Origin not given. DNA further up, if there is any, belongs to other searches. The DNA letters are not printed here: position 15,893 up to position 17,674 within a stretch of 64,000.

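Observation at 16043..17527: Monocistronic 494-aa RelA/SpoT-synthetase-fold protein with a long unassigned C-terminal domain (fused toxSAS/CapRel-like architecture?)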

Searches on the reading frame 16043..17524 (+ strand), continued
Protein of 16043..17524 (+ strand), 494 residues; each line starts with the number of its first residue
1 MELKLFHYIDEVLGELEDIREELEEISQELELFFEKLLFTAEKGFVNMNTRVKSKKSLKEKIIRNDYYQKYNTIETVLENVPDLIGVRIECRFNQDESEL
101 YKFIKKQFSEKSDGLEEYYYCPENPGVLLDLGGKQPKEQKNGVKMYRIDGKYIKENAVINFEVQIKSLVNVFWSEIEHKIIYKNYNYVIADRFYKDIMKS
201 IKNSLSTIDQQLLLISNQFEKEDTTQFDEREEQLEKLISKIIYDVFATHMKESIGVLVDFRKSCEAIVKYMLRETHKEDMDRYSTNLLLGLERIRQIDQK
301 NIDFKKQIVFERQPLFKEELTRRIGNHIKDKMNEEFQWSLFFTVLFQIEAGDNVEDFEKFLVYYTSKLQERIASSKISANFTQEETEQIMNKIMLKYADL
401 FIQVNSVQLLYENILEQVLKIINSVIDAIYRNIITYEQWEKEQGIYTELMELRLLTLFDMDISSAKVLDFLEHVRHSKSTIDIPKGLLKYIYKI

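Call 38: list_cluster_members(proteins=[P0121, P0123, P0125, P0128, P0130, P0133, P0145, P0163, P0217, P0229])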
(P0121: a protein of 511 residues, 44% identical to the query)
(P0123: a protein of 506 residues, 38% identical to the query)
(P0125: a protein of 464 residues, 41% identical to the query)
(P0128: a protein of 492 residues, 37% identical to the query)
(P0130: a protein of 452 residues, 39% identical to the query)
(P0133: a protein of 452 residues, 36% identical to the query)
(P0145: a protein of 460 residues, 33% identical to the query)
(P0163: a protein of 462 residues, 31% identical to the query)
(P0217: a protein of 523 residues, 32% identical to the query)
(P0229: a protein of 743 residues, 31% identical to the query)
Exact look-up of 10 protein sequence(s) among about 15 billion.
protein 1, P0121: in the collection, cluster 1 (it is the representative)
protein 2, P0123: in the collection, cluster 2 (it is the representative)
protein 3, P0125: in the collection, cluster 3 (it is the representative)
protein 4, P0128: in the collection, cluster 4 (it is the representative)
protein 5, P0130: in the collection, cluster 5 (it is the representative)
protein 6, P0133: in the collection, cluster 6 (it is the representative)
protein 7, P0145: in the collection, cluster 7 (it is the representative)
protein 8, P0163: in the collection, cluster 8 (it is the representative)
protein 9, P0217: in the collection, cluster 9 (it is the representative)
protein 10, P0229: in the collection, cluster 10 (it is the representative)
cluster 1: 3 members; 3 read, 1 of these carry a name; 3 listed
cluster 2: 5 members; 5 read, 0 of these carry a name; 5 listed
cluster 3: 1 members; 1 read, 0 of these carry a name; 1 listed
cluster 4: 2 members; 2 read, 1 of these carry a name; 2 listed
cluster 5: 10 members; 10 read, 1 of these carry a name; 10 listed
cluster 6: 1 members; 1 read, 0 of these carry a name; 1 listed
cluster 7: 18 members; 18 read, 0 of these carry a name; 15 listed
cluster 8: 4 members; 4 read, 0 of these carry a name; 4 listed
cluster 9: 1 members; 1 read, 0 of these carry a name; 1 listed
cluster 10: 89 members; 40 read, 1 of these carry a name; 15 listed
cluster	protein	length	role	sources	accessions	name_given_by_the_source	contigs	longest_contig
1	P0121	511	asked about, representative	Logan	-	-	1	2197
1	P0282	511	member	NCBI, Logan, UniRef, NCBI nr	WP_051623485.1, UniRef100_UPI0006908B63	GTP pyrophosphokinase [Clostridium hydrogeniformans] | GTP pyrophosphokinase n=1 Tax=Clostridium hydrogeniformans TaxID=349933 ... | hypothetical protein [Clostridium hydrogeniformans]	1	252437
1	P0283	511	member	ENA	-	-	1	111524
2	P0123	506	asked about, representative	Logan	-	-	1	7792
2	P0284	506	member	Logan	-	-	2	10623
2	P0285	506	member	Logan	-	-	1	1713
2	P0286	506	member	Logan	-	-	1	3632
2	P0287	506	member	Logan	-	-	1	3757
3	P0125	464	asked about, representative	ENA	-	-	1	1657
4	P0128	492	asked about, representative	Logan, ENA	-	-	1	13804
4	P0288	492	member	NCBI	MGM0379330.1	MAG: hypothetical protein ACQEQE_06255 [Bacillota bacterium]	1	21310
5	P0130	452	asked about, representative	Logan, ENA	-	-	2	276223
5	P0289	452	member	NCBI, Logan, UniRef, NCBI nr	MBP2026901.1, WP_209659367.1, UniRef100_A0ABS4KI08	ppGpp synthetase/RelA/SpoT-type nucleotidyltransferase [Acetoanaerobium pronyense] | PpGpp synthetase/RelA/SpoT-type nucleotidyltransferase n=1 Tax=Acetoanaerobium pronyense ... | (p)ppGpp synthetase [Acetoanaerobium pronyense]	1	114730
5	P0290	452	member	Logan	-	-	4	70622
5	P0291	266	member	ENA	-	-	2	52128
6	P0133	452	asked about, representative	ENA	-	-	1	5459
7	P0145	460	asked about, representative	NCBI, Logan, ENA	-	-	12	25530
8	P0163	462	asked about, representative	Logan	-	-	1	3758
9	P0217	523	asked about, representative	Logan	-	-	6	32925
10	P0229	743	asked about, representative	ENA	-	-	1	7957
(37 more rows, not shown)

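Call 48: search_protein_families(library=pfam, proteins=[P0229, P0253, P0217, P0130, P0277], max_evalue=0.1)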
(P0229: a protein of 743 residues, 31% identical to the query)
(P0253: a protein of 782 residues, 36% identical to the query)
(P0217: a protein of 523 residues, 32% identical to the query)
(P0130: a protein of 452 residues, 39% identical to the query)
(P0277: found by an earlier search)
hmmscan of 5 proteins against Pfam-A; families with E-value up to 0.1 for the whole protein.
P0229 (743 aa): 1 family
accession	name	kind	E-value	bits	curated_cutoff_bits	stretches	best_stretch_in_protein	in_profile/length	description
PF04607.23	RelA_SpoT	-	3.3e-09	37.4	27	1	281-416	1-111/113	Region found in RelA / SpoT proteins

P0253 (782 aa): 2 families
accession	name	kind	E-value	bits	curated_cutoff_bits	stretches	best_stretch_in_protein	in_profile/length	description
PF04607.23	RelA_SpoT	-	1e-10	42.3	27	1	314-453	2-111/113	Region found in RelA / SpoT proteins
PF10607.14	CTLH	-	0.044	14.3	26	0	464-521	53-93/146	CTLH/CRA C-terminal to LisH motif domain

P0217 (523 aa): 2 families
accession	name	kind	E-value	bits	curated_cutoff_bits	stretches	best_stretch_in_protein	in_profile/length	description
PF04607.23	RelA_SpoT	-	5.6e-14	52.8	27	1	58-194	2-111/113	Region found in RelA / SpoT proteins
PF09079.17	Cdc6_C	-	0.016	15.6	25.1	0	238-294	24-84/96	CDC6, C terminal winged helix domain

P0130 (452 aa): 1 family
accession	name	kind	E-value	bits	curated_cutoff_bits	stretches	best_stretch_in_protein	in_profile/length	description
PF04607.23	RelA_SpoT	-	2.1e-15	57.4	27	1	49-182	1-111/113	Region found in RelA / SpoT proteins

P0277 (535 aa): 3 families
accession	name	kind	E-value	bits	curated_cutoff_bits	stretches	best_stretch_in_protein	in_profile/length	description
PF04607.23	RelA_SpoT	-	1.6e-19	70.7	27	1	66-200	1-112/113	Region found in RelA / SpoT proteins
PF23135.2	TRI4_N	-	0.0061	17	27.8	1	278-304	18-44/61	TRI4 N-terminal domain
PF22103.2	ElaD_SseL-like_N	-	0.013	16.1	27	1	243-321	26-108/108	ElaD/SseL N-terminal domain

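Call 50: get_annotated_region(hit=H15, flank=5000)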
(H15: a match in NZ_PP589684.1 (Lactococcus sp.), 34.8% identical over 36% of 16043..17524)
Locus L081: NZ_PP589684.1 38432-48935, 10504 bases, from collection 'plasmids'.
description: Lactococcus sp. strain UCCL630 plasmid pUCCL630B, complete sequence
organism: Lactococcus sp. (NCBI taxid 44273)
taxonomy: Bacteria; Bacillota; Bacilli; Lactobacillales; Streptococcaceae; Lactococcus; Lactococcus sp.
host: -; source: Bacterial culture,Dairy environment; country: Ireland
typing (MOB-suite, as given by PLSDB): conjugative; replicon rep_cluster_633; relaxase MOB_Unknown; mating-pair formation MPF_T
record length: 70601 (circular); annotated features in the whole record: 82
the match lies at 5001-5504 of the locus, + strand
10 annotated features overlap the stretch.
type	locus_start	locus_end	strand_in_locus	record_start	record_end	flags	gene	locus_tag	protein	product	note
CDS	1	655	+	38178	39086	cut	-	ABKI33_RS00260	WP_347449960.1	ATP-binding cassette domain-containing protein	-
CDS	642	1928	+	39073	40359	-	-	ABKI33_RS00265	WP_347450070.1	hypothetical protein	-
CDS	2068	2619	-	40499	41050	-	-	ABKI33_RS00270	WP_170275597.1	recombinase family protein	GO:0006310 - DNA recombination [Evidence IEA]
CDS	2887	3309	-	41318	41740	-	-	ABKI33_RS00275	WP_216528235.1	winged helix-turn-helix domain-containing protein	-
CDS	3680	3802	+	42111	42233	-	-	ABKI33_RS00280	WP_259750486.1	hypothetical protein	-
CDS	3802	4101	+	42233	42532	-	-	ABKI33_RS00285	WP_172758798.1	hypothetical protein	-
CDS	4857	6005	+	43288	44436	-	-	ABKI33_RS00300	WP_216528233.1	hypothetical protein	-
CDS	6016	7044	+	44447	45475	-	-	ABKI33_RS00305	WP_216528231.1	DGQHR domain-containing protein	-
CDS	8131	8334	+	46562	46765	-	-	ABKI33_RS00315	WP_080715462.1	hypothetical protein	-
CDS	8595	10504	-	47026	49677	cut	-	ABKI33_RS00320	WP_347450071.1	AAA family ATPase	GO:0006302 - double-strand break repair [Evidence IEA]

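Call 51: get_annotated_region(hit=H1, flank=4000)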
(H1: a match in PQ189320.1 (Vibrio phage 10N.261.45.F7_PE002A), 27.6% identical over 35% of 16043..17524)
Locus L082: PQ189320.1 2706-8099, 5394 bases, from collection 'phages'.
description: Vibrio phage 10N.261.45.F7_PE002A, complete genome.
organism: Vibrio phage 10N.261.45.F7_PE002A (NCBI taxid 3385300)
taxonomy: Viruses; Monodnaviria; Loebvirae; Hofneiviricota; Faserviricetes; Tubulavirales
host: Vibrio cyclitrophicus 10N.261.45.F7; source: seawater; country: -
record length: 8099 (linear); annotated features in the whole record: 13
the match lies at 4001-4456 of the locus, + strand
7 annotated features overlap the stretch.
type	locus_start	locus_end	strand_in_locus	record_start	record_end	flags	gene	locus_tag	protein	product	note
CDS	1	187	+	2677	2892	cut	-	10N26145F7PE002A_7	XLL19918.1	hypothetical protein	Vpf81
CDS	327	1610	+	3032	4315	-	-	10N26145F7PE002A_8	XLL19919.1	hypothetical protein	-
CDS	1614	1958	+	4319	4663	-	-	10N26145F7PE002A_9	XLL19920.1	hypothetical protein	ACE_VIBCH_Accessory_cholera_enterotoxin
CDS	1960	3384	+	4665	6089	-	-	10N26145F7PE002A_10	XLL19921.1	hypothetical protein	G1P_BPPHL_Gene_1_protein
CDS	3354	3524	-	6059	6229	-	-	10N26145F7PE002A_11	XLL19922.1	hypothetical protein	-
CDS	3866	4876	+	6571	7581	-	-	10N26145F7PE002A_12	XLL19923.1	hypothetical protein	Nucleotidyltransferase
CDS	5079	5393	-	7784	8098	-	-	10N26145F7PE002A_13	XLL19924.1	hypothetical protein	putative_transcription_regulator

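Call 53: search_protein_families(library=padloc, proteins=[L081:4857-6002:+, L081:6016-7041:+, P0229, P0253, L082:3866-4873:+], max_evalue=0.01)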
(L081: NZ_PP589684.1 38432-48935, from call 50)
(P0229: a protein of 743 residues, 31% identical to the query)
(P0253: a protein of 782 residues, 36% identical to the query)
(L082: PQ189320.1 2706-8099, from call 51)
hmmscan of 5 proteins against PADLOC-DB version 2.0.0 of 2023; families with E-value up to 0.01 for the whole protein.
L081:4857-6002:+ (382 aa): 0 families

L081:6016-7041:+ (342 aa): 1 family
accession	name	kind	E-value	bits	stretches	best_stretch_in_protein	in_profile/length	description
PDLC02811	DpdB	-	2.1e-08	31.4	2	81-294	118-307/370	DpdB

P0229 (743 aa): 0 families

P0253 (782 aa): 0 families

L082:3866-4873:+ (336 aa): 2 families
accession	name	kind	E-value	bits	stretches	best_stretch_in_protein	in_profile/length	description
PDLC04999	PDC-S33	-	1.3e-17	62.3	1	28-160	50-176/349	-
PDLC03914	NsnC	-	0.0088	13.4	0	218-286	174-238/314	-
